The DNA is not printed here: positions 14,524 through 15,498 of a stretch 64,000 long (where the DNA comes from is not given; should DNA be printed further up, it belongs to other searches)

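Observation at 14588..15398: RAYT-type Y1 transposase gene bracketed by perfect 13-bp inverted repeats (REPtron-like) between comM and a methyltransferase gene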

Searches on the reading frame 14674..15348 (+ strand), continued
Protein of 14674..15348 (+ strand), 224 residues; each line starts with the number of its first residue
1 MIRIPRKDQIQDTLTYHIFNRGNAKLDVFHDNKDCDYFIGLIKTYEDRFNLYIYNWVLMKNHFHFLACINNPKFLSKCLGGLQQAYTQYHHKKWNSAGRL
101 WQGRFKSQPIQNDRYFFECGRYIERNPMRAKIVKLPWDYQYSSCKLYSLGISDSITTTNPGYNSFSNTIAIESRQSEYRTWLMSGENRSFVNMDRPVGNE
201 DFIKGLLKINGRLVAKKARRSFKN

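Call 17: search_solved_structures(query=window:14674-15345:+, max_evalue=1, show_alignments=3)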
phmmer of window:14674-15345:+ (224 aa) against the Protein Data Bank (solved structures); distinct sequences matched with E-value up to 1: 5.
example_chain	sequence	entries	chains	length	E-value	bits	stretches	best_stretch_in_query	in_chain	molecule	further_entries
7mcc_A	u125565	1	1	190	0.0025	20.9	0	167-221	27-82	AI-designed TIM-barrel F2C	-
7smj_A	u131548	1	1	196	0.0026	20.9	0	167-221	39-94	AI-designed TIM-barrel F2N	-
1b34_B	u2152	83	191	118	0.52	13.3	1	59-118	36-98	PROTEIN (SMALL NUCLEAR RIBONUCLEOPROTEIN SM D2) | Small nuclear ribonucleoprotein Sm D2 | SmD2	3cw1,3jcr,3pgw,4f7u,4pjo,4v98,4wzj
5xjt_B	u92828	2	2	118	0.54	13.3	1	59-118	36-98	Small nuclear ribonucleoprotein Sm D2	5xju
4er8_A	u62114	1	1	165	0.67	13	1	41-143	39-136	TnpArep for protein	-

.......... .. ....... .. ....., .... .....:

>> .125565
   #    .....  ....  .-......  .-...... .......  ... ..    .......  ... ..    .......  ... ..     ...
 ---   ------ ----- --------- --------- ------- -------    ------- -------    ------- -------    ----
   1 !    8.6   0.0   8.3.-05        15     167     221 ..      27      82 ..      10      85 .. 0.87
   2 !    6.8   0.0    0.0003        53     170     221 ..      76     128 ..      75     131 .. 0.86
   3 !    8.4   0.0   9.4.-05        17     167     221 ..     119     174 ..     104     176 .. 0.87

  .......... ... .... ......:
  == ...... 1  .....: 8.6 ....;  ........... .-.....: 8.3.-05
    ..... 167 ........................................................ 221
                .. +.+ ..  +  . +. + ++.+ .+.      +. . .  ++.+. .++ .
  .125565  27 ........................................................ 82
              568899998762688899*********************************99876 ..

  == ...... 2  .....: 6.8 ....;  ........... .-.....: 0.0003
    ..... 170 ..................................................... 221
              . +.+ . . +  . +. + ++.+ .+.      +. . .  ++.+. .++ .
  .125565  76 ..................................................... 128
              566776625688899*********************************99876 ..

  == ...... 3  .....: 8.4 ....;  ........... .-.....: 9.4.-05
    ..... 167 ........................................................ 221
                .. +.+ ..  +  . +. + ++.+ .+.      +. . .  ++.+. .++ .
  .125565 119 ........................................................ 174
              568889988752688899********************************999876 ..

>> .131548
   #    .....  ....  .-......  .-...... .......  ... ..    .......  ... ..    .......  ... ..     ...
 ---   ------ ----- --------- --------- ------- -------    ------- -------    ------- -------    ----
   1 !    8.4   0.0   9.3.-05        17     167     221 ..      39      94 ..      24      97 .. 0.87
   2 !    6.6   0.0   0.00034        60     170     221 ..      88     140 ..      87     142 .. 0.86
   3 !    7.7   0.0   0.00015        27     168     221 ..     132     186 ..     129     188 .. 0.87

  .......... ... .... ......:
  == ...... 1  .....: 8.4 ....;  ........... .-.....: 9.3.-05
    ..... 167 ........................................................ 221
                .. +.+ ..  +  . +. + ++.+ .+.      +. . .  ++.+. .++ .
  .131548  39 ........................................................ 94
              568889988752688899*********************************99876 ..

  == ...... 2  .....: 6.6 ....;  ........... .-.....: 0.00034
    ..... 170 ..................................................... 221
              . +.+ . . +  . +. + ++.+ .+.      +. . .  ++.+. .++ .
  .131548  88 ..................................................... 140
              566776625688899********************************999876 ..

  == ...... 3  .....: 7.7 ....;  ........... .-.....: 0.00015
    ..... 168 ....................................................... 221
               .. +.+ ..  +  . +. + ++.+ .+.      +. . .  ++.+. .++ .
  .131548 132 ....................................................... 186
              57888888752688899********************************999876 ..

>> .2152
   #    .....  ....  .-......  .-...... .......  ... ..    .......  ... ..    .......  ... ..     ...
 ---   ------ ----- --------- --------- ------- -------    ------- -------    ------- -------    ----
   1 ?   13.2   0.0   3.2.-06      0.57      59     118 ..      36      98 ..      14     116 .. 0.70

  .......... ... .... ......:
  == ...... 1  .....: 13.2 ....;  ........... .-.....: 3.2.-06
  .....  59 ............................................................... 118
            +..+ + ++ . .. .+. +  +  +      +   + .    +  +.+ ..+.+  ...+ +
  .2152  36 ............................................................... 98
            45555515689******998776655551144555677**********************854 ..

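Call 19: search_solved_structures(query=A1, max_evalue=1, show_alignments=3)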
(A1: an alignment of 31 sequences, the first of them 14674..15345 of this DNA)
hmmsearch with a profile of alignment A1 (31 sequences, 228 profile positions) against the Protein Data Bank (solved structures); distinct sequences matched with E-value up to 1: 7.
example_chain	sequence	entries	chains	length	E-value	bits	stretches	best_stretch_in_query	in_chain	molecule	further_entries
4er8_A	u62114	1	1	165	5.1e-08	36.2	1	6-143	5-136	TnpArep for protein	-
5kn7_B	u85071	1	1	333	0.0089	19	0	120-161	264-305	Lipid A biosynthesis lauroyl acyltransferase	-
5knk_B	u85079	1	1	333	0.0089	19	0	120-161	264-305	Lipid A biosynthesis lauroyl acyltransferase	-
2xm3_A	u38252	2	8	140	0.082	15.9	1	16-124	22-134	TRANSPOSASE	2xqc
2xma_A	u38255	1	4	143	0.087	15.8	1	16-124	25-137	TRANSPOSASE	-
3cjm_A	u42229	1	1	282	0.11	15.4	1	137-197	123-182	Putative beta-lactamase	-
2xo6_A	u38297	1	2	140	0.17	14.8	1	16-102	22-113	TRANSPOSASE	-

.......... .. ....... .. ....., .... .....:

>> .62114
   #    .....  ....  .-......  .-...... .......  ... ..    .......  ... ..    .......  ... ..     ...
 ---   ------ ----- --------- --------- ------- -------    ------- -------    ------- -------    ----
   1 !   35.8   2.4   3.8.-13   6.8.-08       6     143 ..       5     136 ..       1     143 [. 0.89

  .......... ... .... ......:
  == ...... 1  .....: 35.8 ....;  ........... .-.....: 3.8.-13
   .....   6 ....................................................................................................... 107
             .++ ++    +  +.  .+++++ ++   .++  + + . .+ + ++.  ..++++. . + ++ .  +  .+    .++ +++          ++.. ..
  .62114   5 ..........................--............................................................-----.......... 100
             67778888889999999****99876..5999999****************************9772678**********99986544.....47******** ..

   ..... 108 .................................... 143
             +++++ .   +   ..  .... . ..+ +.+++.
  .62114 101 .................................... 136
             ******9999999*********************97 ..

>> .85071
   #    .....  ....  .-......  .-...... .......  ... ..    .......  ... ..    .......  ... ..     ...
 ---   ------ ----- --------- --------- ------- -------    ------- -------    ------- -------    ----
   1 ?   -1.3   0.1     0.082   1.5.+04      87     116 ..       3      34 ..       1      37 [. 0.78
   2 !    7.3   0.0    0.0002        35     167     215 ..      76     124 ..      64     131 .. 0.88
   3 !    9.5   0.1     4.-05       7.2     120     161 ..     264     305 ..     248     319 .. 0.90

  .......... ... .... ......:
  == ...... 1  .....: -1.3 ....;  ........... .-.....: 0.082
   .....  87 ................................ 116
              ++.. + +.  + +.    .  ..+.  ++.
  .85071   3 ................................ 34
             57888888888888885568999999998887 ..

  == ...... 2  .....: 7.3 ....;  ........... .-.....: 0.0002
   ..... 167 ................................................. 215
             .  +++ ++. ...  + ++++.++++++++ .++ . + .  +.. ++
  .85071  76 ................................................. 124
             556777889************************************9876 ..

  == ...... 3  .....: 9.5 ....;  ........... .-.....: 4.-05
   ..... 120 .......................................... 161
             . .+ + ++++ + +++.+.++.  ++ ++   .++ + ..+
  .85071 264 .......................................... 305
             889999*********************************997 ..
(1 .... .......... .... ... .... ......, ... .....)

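Call 20: find_related_loci(query=A1, collection=genome_contigs, flank=10000)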
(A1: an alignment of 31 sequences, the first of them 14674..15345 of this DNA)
Query A1 (224 aa) in genome_contigs; peptide patterns used: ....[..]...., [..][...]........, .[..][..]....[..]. (x = any residue, [..] = any of these).
600 stretches matched a pattern (row limit reached: there are more); 538 encode a relative of the query (tblastn E <= 1e-3); the best 80 are kept; 80 distinct loci.
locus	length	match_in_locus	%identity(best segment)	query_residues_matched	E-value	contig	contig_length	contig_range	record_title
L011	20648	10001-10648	44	6-220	2e-60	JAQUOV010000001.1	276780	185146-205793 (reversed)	MAG: Candidatus Omnitrophota bacterium isolate STD1_209 NODE_67_length_276780_cov_9.786581_Sandtown_D1, whole genome sho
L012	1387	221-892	44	1-223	7e-63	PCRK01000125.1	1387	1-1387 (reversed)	MAG: Candidatus Omnitrophica bacterium CG23_combo_of_CG06-09_8_20_14_all_41_10 CG23_scaffold_103230_c, whole genome shot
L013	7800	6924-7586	41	1-220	2e-59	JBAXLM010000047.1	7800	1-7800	MAG: Candidatus Omnitrophota bacterium isolate ELA427 MAG427_47, whole genome shotgun sequence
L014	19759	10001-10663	42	1-220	3e-59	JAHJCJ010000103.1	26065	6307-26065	MAG: Candidatus Omnitrophota bacterium isolate Modern_marine.mb.300 Modern_marine.mb.300_k141_2241439, whole genome shot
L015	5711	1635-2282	43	6-220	4e-59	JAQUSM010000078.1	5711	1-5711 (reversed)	MAG: Candidatus Omnitrophota bacterium isolate STD1_97 NODE_51778_length_5711_cov_3.590974_Sandtown_D1, whole genome sho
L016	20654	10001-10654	40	1-217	5e-57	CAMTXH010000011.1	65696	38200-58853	MAG: uncultured Omnitrophica bacterium isolate G01_MAG_00006 genome assembly, contig: G01_MAG_00006_000000000015, whole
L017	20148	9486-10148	41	1-220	6e-56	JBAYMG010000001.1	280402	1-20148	MAG: Candidatus Omnitrophota bacterium isolate SO_2016_LW1_34 scaffold00005_LW64-88_2016, whole genome shotgun sequence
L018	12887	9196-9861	43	1-220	1e-55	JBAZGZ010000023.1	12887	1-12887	MAG: Candidatus Omnitrophota bacterium isolate SO_2017_LW3_58 NODE_14382_length_12887_cov_0.987382_LW162_2017, whole gen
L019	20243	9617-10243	42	1-208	6e-55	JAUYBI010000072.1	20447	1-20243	MAG: Candidatus Omnitrophota bacterium isolate C19_metabat.bin.11_sub C19_k141_86874, whole genome shotgun sequence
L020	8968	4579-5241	41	1-220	1e-54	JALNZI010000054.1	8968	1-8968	MAG: Candidatus Omnitrophota bacterium isolate SO_2017_LW1 bin 10 NODE_7219_length_8968_cov_1.094786_LW64-88_2017, whole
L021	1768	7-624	43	13-217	4e-56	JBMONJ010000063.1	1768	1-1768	MAG: Candidatus Omnitrophota bacterium isolate Betzabe_MAG073 MAG073_63, whole genome shotgun sequence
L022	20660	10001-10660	39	1-219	2e-54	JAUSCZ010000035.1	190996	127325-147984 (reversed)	MAG: Candidatus Omnitrophota bacterium isolate E14_concoct.bin.43 E14_k141_653070, whole genome shotgun sequence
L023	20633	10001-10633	40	6-217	8e-52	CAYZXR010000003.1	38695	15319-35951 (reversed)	MAG TPA_asm: uncultured Planctomycetia bacterium isolate binchicken_co181_45 genome assembly, contig: NODE_1279_length_3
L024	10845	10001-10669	38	1-224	2e-49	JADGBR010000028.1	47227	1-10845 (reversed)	MAG: Candidatus Omnitrophota bacterium isolate nW3bin14 nW3_bin14_NODE_28_length_47227_cov_3.489458, whole genome shotgu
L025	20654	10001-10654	40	1-217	7e-51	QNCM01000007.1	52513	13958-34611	MAG: Candidatus Makaraimicrobium thalassicum isolate B134_G9 B134_Guay9_scaffold_00074, whole genome shotgun sequence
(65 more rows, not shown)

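Call 45: find_related_loci(query=A2, collection=metagenome_contigs, flank=6000)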
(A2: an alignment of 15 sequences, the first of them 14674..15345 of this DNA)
Query A2 (224 aa) in metagenome_contigs; peptide patterns used: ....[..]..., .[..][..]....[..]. (x = any residue, [..] = any of these).
600 stretches matched a pattern (row limit reached: there are more); 550 encode a relative of the query (tblastn E <= 1e-3); the best 80 are kept; 80 distinct loci.
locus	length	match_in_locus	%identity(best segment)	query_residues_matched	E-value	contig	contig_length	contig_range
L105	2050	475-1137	76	1-221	9e-126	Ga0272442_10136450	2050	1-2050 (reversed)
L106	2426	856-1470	62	1-207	2e-90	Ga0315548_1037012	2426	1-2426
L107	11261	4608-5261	50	1-220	3e-69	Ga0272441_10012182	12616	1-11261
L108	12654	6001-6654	47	1-217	8e-67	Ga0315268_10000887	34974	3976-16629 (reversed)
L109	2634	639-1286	45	6-220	6e-65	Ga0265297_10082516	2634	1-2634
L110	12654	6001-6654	45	1-217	6e-64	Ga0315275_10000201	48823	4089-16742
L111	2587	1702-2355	45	1-217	1e-63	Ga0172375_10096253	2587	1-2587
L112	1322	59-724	45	1-221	1e-66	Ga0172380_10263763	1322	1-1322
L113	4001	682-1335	44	1-217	1e-62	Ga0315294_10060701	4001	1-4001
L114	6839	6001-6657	46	6-223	1e-62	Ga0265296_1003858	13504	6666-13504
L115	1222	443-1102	45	1-220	7e-66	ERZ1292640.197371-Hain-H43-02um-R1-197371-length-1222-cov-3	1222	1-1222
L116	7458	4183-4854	44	1-223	2e-62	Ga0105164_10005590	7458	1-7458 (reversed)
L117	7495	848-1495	45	6-220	7e-62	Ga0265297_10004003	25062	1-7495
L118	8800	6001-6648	45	6-220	7e-62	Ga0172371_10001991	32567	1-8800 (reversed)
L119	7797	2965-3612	45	6-220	7e-62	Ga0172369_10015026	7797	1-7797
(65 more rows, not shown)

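Call 53: search_protein_families(library=pfam, alignment_id=A1, max_evalue=1)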
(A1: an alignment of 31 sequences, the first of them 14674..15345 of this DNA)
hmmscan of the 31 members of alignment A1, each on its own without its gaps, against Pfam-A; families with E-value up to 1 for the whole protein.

A. member 1, window:14674-15345:+ (224 aa): 3 families
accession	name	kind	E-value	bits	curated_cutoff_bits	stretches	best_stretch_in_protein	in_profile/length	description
PF01797.21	Y1_Tnp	-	3.6e-10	40.5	23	1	13-126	4-121/121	Transposase IS200 like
PF19662.4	DUF6165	-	0.12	12.5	27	1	106-167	71-131/134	Family of unknown function (DUF6165)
PF04899.17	MbeD_MobD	-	0.17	12.5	21.6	1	78-106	11-38/70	MbeD/MobD like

B. families by the number of members that match (of 31 scanned): 14 families
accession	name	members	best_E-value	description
PF01797.21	Y1_Tnp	31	8.3e-17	Transposase IS200 like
PF02671.26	PAH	2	0.042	Paired amphipathic helix repeat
PF02178.24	AT_hook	2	0.13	AT hook motif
PF12989.12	DUF3873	1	0.014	Domain of unknown function, B. Theta Gene description (DUF3873)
PF13668.12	Ferritin_2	1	0.035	Ferritin-like domain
PF12401.13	FhaA_N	1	0.061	FhaA, N-terminal domain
PF10254.14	Pacs-1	1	0.062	PACS-1 cytosolic sorting protein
PF19662.4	DUF6165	1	0.12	Family of unknown function (DUF6165)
PF11432.13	DUF3197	1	0.13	Protein of unknown function (DUF3197)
PF08799.17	PRP4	1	0.16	pre-mRNA processing factor 4 (PRP4) like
PF04468.17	PSP1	1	0.16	PSP1 C-terminal conserved region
PF04899.17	MbeD_MobD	1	0.17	MbeD/MobD like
PF12702.13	Lipocalin_3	1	0.19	Lipocalin-like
PF08588.16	Duc1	1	0.2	Domain of unknown function at the cortex 1 (Duc1)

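Call 56: predict_structure(alignment_id=A1)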
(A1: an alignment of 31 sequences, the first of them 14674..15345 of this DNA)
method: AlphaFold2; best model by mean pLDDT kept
length: 224 residues; sequences in the alignment: 31
mean_pLDDT: 89.2   pTM: 0.85
mean pLDDT of the five models: 89.2, 89.2, 87.9, 87.2, 82.8
residues with pLDDT >= 90: 161; 70-90: 44; 50-70: 9; < 50: 10
segments of 3 or more residues with pLDDT < 50: 1-9
pLDDT, mean of each block of 10 residues (from residue 1): 40 86 93 98 96 97 95 92 97 95 91 91 97 98 96 93 84 94 90 92 88 74 51
secondary structure, 60 per line:
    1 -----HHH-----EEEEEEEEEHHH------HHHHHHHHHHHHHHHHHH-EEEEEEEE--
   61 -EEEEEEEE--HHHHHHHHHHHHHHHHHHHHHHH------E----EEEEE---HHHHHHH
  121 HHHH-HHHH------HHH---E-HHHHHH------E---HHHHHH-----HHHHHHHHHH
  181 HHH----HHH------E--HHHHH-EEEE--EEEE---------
elements in order: E14-22 H32-49 E51-58 E62-69 H72-94 E106-110 H114-124 H126-129 H144-149 H160-165 H171-183 H200-204 E206-209 E212-215

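Call 59: fold_search(model_id=the predicted structure, library=pdb)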
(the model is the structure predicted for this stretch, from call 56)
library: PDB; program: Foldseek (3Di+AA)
matches with E <= 10: 1203; with E <= 0.001: 27
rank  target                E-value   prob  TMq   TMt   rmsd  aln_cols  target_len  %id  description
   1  4er8_A                3.9e-07  1.00  0.54  0.71   5.7       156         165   17  Structure of the REP associates tyrosine transposase bound to a REP hairpin (released 2012-08-15)
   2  2vjv_A                2.1e-05  1.00  0.40  0.68   6.4       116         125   16  Crystal structure of the IS608 transposase in complex with left end 26-mer DNA hairpin and a 6-mer DNA representing th (released 2008-02-19)
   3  2a6o_A                4.4e-05  1.00  0.40  0.57  11.5       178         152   11  Crystal Structure of the ISHp608 Transposase in Complex with Stem-loop DNA (released 2005-10-25)
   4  2xqc_D                4.4e-05  1.00  0.37  0.59   9.9       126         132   18  DEINOCOCCUS RADIODURANS ISDRA2 TRANSPOSASE COMPLEXED WITH LEFT END RECOGNITION AND CLEAVAGE SITE AND ZN (released 2010-10-13)
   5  2a6m_B                4.6e-05  1.00  0.39  0.57   8.9       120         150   18  Crystal Structure of the ISHp608 Transposase (released 2005-10-25)
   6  2vju_A                5.8e-05  1.00  0.41  0.67   6.7       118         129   15  Crystal structure of the IS608 transposase in complex with the complete Right end 35-mer DNA and manganese (released 2008-02-19)
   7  2f4f_A                6.6e-05  1.00  0.38  0.61  11.9       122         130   17  Crystal structure of IS200 transposase (released 2005-12-13)
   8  2xma_B                7.4e-05  1.00  0.40  0.62   7.5       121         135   15  DEINOCOCCUS RADIODURANS ISDRA2 TRANSPOSASE RIGHT END DNA COMPLEX (released 2010-10-13)
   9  2vju_B                7.8e-05  1.00  0.41  0.65   7.5       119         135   15  Crystal structure of the IS608 transposase in complex with the complete Right end 35-mer DNA and manganese (released 2008-02-19)
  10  2xo6_D                7.8e-05  1.00  0.39  0.64   9.1       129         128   12  DEINOCOCCUS RADIODURANS ISDRA2 TRANSPOSASE Y132F MUTANT COMPLEXED WITH LEFT END RECOGNITION AND CLEAVAGE SITE (released 2010-10-13)
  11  2vic_A                8.8e-05  1.00  0.41  0.59   6.8       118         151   15  CRYSTAL STRUCTURE OF THE ISHP608 TRANSPOSASE IN COMPLEX with Left end 26- mer DNA and manganese (released 2008-02-19)
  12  2a6m_A                9.4e-05  1.00  0.40  0.66   8.1       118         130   15  Crystal Structure of the ISHp608 Transposase (released 2005-10-25)
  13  2xma_E                9.4e-05  1.00  0.37  0.55   8.0       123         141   19  DEINOCOCCUS RADIODURANS ISDRA2 TRANSPOSASE RIGHT END DNA COMPLEX (released 2010-10-13)
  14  2xm3_D                9.9e-05  1.00  0.39  0.63   6.6       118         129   18  Deinococcus radiodurans ISDra2 Transposase Left end DNA complex (released 2010-10-13)
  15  6fi8_B                1.1e-04  1.00  0.39  0.65   7.8       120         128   16  Crystal structure of the IS608 transposase in complex with left end 29-mer DNA hairpin and a 6-mer DNA representing th (released 2018-03-28)
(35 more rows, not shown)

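Call 82: search_dna_similar(query=window:14674-15345:+, collection=plasmids, mode=protein, max_rows=12)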
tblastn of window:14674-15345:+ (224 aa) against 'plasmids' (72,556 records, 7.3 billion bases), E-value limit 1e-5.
Records with a match: 22; places in all: 25; records where one place covers at least 80% of the query: 6.
Best place of each record, by identity: <60% 22.
By first word of the organism name: Paraburkholderia 8; Skermanella 3; Rhodospirillum 2; Iodobacter 1; Legionella 1; Sporomusa 1; Pseudomonas 1; Pseudoalteromonas 1; Acetoanaerobium 1; Burkholderia 1; and 2 more.
By predicted mobility (MOB-suite, as given by PLSDB): non-mobilizable 16; mobilizable 5; conjugative 1.
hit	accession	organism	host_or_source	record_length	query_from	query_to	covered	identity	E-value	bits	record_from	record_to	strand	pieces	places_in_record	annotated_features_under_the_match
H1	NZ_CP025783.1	Iodobacter fluviatilis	whole organism,Glacial lake sediment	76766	1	220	98%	29.4%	7e-25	108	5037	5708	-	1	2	transposase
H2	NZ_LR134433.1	Legionella adelaidensis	environmental,Cooling tower water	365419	16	203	84%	30.8%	5e-16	84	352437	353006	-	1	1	transposase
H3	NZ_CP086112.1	Skermanella rosea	single cell,hydrocarbon-contaminated ...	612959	15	214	89%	28.0%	3e-24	107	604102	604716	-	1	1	transposase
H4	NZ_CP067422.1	Skermanella sp. TT6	Homo sapiens,single cell,skin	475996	15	214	89%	27.5%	3e-23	103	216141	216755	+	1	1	transposase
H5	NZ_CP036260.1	Sporomusa termitida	whole organism,intestinal contents of ...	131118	16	172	70%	34.6%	4e-22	100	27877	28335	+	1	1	transposase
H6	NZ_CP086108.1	Skermanella mucosa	single cell,crude oil contaminated ...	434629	15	214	89%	27.1%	2e-23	105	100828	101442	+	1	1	transposase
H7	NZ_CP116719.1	Pseudomonas aeruginosa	Homo sapiens,urine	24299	17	219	91%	26.4%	2e-17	87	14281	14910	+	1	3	transposase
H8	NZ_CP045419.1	Pseudoalteromonas sp. THAF3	pure culture,Surface of a polyethylene ...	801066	17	165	67%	32.2%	6e-21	97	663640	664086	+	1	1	none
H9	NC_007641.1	Rhodospirillum rubrum ATCC 11170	-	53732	1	143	64%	33.6%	4e-16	84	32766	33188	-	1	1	transposase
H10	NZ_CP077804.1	Rhodospirillum rubrum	cell culture,culture collection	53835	1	143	64%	33.6%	4e-16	84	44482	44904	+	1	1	transposase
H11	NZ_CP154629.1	Acetoanaerobium noterae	cell culture,Sludge of a digestion ...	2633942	4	143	63%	30.5%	3e-12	72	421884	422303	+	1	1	none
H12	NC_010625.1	Paraburkholderia phymatum STM815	-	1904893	28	179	68%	25.5%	1e-10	68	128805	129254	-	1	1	record has no annotation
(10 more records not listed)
